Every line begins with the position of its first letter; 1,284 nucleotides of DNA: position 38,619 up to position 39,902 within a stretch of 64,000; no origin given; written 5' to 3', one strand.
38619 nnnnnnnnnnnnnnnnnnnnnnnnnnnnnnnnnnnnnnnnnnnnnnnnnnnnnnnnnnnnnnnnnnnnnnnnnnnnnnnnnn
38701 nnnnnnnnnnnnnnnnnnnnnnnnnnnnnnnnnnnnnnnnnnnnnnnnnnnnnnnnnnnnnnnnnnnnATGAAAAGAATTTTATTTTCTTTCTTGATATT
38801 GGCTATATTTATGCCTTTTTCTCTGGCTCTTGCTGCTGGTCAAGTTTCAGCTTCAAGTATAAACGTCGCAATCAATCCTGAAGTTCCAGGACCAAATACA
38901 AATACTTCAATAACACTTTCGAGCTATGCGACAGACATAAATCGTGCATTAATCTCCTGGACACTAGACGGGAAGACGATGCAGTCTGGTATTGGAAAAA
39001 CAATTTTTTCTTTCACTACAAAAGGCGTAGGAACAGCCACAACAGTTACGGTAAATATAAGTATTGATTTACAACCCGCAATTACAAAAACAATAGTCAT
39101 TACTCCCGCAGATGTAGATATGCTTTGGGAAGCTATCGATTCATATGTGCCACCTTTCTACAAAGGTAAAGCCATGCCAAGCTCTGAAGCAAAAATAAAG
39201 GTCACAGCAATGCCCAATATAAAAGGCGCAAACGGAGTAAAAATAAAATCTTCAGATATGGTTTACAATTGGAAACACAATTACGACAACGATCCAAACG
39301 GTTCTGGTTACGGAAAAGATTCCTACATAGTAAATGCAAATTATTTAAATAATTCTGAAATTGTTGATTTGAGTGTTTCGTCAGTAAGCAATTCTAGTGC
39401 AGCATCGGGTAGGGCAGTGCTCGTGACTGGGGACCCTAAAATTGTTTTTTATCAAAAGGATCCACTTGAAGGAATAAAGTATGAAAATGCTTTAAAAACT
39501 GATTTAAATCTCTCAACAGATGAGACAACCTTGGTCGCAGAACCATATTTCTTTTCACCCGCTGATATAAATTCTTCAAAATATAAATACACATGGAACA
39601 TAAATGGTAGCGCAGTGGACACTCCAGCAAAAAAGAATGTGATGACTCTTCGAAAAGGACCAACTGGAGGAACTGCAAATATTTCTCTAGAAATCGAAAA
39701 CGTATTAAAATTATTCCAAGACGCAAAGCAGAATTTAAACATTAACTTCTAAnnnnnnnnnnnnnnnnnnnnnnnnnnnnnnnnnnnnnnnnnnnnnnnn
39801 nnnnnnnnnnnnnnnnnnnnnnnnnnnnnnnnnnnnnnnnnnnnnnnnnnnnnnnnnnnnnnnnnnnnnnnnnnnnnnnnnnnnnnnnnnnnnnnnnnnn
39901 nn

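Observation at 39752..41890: Secreted fusion protein combining a serine-hydrolase nucleophile elbow, a VirB2-pilin-like TM hairpin and a Cys-rich C-terminal domain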

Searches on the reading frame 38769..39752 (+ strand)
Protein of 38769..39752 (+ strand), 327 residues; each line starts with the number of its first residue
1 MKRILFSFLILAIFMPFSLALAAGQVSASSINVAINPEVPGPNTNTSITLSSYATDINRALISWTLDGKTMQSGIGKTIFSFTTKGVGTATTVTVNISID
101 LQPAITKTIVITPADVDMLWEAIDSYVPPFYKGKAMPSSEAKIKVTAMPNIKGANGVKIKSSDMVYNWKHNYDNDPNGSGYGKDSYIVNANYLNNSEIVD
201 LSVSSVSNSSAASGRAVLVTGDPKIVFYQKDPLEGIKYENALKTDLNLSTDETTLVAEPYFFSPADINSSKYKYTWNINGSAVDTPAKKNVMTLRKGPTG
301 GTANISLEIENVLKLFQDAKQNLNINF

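Call 6: search_protein_families(library=pfam, proteins=[window:38769-39752:+], max_evalue=0.01)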
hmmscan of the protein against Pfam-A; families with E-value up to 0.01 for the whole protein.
window:38769-39752:+ (327 aa): 0 families

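Call 53: search_protein_families(library=ncbifam, proteins=[window:38769-39752:+], max_evalue=0.01)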
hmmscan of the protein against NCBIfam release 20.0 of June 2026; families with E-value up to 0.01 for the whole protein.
window:38769-39752:+ (327 aa): 0 families
